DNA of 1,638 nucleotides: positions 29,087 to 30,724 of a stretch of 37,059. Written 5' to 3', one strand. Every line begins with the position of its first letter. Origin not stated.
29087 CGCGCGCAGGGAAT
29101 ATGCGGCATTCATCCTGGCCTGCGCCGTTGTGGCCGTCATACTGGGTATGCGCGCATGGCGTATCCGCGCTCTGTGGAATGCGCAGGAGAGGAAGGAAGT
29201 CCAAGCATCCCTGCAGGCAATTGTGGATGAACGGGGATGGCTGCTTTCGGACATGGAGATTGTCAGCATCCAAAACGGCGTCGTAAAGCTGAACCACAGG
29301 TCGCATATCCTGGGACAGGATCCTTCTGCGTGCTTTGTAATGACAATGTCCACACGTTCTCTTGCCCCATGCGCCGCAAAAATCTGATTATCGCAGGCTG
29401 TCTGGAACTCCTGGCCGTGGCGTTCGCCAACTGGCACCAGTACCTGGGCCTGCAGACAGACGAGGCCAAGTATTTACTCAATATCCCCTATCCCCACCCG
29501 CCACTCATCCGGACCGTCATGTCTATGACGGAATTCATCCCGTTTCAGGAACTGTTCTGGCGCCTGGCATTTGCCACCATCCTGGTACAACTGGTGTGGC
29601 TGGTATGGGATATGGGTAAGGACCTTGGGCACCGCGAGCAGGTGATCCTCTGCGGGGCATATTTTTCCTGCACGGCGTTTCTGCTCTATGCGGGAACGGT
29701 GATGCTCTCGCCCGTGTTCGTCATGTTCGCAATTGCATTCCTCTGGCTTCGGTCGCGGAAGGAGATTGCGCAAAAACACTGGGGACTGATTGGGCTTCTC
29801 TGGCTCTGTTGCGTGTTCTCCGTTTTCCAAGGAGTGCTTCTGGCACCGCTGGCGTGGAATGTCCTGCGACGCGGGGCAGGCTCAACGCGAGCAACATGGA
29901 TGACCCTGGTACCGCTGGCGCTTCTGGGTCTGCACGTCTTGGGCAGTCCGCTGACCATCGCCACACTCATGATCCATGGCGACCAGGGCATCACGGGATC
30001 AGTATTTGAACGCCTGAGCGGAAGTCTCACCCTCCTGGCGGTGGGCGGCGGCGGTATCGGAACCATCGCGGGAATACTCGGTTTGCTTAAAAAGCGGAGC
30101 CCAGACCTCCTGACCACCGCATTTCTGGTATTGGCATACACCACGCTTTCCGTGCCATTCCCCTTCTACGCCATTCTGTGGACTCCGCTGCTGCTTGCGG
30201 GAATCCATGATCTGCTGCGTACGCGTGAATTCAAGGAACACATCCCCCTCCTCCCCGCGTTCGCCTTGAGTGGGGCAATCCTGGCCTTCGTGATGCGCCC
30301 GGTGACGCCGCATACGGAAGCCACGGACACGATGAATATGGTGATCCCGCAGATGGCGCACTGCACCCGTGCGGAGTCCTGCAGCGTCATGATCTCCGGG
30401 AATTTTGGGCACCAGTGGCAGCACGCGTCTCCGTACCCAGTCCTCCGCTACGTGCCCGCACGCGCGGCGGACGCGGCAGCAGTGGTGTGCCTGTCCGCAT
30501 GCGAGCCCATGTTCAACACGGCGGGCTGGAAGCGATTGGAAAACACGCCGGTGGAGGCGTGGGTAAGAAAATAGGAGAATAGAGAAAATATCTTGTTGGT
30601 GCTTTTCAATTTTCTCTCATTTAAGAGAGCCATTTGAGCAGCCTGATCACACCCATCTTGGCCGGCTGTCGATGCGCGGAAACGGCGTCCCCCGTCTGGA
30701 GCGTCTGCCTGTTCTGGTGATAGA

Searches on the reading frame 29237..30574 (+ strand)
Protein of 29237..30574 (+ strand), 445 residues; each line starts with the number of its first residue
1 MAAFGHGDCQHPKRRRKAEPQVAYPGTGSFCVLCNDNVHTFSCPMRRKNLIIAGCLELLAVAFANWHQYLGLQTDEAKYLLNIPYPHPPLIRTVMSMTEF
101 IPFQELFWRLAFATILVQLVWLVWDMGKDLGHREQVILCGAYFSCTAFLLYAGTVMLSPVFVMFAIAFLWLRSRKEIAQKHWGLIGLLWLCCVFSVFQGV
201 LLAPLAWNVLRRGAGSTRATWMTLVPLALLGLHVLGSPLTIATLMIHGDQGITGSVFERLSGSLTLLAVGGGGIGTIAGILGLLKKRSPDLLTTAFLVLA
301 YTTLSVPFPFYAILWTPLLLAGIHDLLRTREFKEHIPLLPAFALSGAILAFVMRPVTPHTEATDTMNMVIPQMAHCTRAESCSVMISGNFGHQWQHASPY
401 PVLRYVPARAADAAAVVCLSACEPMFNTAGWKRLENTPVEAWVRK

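Call 5: search_protein_families(library=pfam, proteins=[window:29237-30574:+], max_evalue=0.01)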
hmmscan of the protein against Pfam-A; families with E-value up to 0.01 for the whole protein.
window:29237-30574:+ (445 aa): 0 families

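Call 9: search_protein_families(library=ncbifam, proteins=[window:29237-30574:+], max_evalue=0.01)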
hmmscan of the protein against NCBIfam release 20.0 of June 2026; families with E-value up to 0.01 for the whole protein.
window:29237-30574:+ (445 aa): 0 families

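Call 71: search_protein_families(library=pfam, proteins=[window:29237-30574:+], max_evalue=0.1)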
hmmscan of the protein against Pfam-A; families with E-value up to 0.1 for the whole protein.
window:29237-30574:+ (445 aa): 0 families

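Call 89: search_solved_structures(query=window:29366-30574:+, max_evalue=10)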
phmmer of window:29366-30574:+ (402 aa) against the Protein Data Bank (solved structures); distinct sequences matched with E-value up to 10: 0.
